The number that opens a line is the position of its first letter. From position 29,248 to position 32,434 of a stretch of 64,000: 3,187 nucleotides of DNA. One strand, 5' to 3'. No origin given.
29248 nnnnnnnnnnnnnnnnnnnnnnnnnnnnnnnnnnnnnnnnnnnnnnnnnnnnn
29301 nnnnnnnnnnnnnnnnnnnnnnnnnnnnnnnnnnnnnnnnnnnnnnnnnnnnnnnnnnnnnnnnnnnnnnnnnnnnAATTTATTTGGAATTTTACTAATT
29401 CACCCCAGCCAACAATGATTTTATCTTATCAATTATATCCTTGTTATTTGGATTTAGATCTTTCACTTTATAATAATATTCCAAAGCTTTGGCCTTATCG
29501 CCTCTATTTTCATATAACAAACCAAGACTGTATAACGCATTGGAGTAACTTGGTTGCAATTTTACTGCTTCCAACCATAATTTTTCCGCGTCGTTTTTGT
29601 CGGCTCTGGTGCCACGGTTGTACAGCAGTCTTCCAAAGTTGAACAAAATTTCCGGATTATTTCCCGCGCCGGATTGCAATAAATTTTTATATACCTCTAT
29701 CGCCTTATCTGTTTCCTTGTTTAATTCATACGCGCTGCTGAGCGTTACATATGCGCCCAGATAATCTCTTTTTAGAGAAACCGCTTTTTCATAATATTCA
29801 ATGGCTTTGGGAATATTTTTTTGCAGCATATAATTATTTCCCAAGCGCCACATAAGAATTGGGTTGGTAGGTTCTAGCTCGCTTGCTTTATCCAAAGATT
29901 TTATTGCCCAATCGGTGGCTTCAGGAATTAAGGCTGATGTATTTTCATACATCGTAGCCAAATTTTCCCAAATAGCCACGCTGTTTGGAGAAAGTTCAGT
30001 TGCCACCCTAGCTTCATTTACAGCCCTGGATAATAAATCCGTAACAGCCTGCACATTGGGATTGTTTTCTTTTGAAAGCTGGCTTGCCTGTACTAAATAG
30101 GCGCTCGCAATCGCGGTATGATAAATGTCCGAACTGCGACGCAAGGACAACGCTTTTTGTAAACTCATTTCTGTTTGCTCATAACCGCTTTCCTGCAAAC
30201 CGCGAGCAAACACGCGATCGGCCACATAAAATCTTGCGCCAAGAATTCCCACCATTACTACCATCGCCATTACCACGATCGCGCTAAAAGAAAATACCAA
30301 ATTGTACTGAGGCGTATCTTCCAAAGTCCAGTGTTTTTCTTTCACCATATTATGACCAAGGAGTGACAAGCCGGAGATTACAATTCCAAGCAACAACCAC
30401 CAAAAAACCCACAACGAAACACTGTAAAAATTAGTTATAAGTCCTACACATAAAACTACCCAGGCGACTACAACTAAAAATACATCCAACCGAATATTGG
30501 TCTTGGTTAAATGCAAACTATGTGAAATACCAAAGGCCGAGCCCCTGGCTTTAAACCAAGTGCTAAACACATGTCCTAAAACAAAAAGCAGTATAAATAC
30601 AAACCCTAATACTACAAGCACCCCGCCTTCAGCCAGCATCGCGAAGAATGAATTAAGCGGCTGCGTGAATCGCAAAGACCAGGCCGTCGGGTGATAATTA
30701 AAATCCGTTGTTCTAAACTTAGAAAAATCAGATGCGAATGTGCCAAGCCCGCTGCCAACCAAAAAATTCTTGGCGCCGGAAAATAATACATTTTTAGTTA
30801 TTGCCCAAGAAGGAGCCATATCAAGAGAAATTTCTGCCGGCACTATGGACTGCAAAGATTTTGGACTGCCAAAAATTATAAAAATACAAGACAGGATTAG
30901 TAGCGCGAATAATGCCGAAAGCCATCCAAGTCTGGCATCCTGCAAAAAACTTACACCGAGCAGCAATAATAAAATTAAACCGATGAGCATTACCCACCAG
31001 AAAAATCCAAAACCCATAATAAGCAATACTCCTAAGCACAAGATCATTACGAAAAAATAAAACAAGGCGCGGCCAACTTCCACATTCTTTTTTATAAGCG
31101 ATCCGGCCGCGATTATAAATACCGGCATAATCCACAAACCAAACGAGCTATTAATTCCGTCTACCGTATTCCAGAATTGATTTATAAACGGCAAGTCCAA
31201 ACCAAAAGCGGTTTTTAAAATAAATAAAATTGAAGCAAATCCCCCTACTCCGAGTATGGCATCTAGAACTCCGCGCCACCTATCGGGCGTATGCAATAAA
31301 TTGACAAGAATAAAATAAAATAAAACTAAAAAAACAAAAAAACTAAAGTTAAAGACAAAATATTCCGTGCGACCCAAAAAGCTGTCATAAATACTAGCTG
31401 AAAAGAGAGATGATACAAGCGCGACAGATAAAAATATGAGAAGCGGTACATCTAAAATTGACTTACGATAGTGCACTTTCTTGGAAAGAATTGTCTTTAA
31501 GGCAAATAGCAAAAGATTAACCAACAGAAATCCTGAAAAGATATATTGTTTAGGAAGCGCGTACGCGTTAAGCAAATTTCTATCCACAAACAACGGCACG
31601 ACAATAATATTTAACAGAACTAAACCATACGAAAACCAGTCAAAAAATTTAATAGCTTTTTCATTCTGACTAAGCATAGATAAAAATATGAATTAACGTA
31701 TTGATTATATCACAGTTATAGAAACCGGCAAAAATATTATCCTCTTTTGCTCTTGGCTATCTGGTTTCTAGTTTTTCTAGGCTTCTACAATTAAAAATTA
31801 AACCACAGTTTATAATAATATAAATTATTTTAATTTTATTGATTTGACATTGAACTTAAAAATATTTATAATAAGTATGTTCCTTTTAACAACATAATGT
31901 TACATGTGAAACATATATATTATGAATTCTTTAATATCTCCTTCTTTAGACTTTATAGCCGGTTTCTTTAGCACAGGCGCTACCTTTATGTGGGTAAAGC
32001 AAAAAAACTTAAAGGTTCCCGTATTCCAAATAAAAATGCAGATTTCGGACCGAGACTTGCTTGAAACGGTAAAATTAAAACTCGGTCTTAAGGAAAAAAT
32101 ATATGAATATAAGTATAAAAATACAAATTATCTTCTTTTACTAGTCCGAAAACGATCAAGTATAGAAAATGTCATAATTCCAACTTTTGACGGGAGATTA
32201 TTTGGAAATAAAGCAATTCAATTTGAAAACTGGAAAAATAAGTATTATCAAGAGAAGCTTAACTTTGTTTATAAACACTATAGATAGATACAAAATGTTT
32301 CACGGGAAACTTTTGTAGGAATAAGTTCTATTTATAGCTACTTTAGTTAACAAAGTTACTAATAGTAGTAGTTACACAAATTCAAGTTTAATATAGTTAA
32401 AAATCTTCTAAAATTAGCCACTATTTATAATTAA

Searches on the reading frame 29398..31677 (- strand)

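Call 6: search_protein_families(library=pfam, proteins=[window:29398-31677:-], max_evalue=0.1)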
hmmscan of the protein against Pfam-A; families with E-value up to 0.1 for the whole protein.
window:29398-31677:- (760 aa): 18 families
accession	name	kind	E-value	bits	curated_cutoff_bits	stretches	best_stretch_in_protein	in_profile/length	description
PF07719.23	TPR_2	-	2.4e-17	62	27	2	609-638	4-33/34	Tetratricopeptide repeat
PF00515.34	TPR_1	-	1e-15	57.2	27.8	2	713-745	2-34/34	Tetratricopeptide repeat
PF13432.12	TPR_16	-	8.5e-14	52.1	32.7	1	693-745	12-64/65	Tetratricopeptide repeat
PF13414.12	TPR_11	-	1.4e-13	50.7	26.8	3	699-724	15-40/42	TPR repeat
PF13428.12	TPR_14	-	5.2e-13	48.7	23.5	1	642-684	3-44/44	Tetratricopeptide repeat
PF13181.12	TPR_8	-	6.8e-12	45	25.7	2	713-745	2-34/34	Tetratricopeptide repeat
PF13431.12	TPR_17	-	3.1e-11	43.1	24.4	1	700-733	1-34/34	Tetratricopeptide repeat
PF13174.12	TPR_6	-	4.6e-10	39.9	26.3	1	714-744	2-32/33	Tetratricopeptide repeat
PF13424.12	TPR_12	-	4.8e-10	39.9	30.1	2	609-664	6-69/77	Tetratricopeptide repeat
PF14559.12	TPR_19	-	3.1e-08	34.3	25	2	617-675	2-59/68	Tetratricopeptide repeat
PF13176.12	TPR_7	-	1.2e-07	31.7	27.9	1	714-743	1-30/36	Tetratricopeptide repeat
PF23914.1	TPR_CcmH_CycH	-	2.7e-06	27.8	42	1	653-746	63-155/158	Cytochrome c-type biogenesis protein H TPR domain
PF13374.12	TPR_10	-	0.00037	20.9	27.5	0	612-641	8-37/42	Tetratricopeptide repeat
PF02996.22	Prefoldin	-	0.006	17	23.2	0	600-633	54-86/120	Prefoldin subunit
PF08238.18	Sel1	-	0.018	16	30.7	0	618-634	17-33/36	Sel1 repeat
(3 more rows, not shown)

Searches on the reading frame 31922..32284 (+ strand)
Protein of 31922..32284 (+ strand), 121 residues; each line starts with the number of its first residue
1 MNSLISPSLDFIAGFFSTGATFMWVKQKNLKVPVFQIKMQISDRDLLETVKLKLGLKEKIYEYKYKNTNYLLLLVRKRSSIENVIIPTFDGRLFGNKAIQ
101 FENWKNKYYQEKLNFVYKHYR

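Call 6: search_protein_families(library=pfam, proteins=[window:31922-32284:+], max_evalue=0.1)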
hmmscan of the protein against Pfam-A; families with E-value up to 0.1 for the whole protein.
window:31922-32284:+ (121 aa): 2 families
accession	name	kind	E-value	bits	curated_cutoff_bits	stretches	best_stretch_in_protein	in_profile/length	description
PF00961.24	LAGLIDADG_1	-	1.5e-08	35.9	23.1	1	12-106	1-100/102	LAGLIDADG endonuclease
PF14528.11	LAGLIDADG_3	-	0.00017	22.2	22.5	1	9-79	4-73/82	LAGLIDADG-like domain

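Call 7: search_protein_families(library=ncbifam, proteins=[window:31922-32284:+], max_evalue=0.1)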
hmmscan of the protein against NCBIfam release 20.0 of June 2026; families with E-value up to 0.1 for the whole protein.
window:31922-32284:+ (121 aa): 0 families

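Call 84: search_solved_structures(query=window:31922-32284:+, max_evalue=1, show_alignments=2)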
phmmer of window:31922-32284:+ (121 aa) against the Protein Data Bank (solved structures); distinct sequences matched with E-value up to 1: 35.
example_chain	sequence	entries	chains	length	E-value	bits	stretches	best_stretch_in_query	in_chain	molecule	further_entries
7rce_A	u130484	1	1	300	1.8e-06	31.4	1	7-106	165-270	I-OnuI_e-hPD1-d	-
7rcd_A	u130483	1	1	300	1.8e-06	31.3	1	7-106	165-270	I-OnuI_e-hPD1-c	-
7rcc_A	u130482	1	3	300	2e-06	31.2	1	7-106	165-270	I-OnuI_e-hPD1-b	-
7rcf_A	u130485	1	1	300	3.3e-06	30.5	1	7-106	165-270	I-OnuI_e-hPD1-e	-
7rcg_A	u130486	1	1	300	3.6e-06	30.4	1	7-106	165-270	I-OnuI_e-hPD1-f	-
6bd0_A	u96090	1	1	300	7.1e-06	29.4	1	7-106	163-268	Ribosomal protein 3/homing endonuclease-like protein fusion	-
6bdb_A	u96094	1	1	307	8e-06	29.3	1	7-106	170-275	Ribosomal protein 3/homing endonuclease-like protein fusion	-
9q0h_A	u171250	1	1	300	1e-05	28.9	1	7-106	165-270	eI-OnuI_P456_GGC_3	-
5t8d_A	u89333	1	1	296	1.1e-05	28.9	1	7-106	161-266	I-OnuI_e-vHIVInt_v2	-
5v0q_A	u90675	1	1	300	1.2e-05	28.7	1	7-106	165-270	I-OnuI_e-vHIVInt_v1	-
4efj_A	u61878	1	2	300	1.5e-05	28.3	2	10-104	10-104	LAGLIDADG endonuclease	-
5t2o_A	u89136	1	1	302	1.7e-05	28.2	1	7-106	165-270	I-OnuI_e-ag011377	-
4z1x_A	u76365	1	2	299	1.8e-05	28.1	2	11-104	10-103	LAGLIDADG endonuclease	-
9xy9_A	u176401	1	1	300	3.8e-05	27.1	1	7-106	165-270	eI-OnuI_P456_ACA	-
9pzh_A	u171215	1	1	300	4.2e-05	26.9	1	7-106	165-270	eI-OnuI_P456_GGC_2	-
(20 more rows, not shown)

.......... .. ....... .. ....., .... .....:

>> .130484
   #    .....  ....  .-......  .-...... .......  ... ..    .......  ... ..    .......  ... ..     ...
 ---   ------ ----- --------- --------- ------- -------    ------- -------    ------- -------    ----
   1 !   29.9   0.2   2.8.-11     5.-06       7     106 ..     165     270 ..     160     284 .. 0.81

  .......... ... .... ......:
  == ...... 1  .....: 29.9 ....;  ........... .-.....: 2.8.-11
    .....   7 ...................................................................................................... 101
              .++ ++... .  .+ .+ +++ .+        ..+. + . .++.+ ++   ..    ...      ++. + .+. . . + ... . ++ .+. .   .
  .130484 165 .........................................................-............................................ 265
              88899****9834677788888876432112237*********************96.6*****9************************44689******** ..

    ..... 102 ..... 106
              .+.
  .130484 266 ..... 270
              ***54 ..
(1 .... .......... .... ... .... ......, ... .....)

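Call 91: search_protein_families(library=padloc, proteins=[window:31922-32284:+], max_evalue=0.01)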
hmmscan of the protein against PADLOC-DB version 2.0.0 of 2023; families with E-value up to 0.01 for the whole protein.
window:31922-32284:+ (121 aa): 2 families
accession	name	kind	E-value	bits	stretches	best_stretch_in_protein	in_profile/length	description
PDLC03694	HEase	-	0.00018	19.3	1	11-110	78-178/327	homing endonuclease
PDLC03690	HEase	-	0.00018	19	1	33-105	71-142/339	homing endonuclease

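Call 92: search_protein_families(library=phrogs, proteins=[window:31922-32284:+], max_evalue=0.01)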
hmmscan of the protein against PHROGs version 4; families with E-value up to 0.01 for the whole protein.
window:31922-32284:+ (121 aa): 0 families
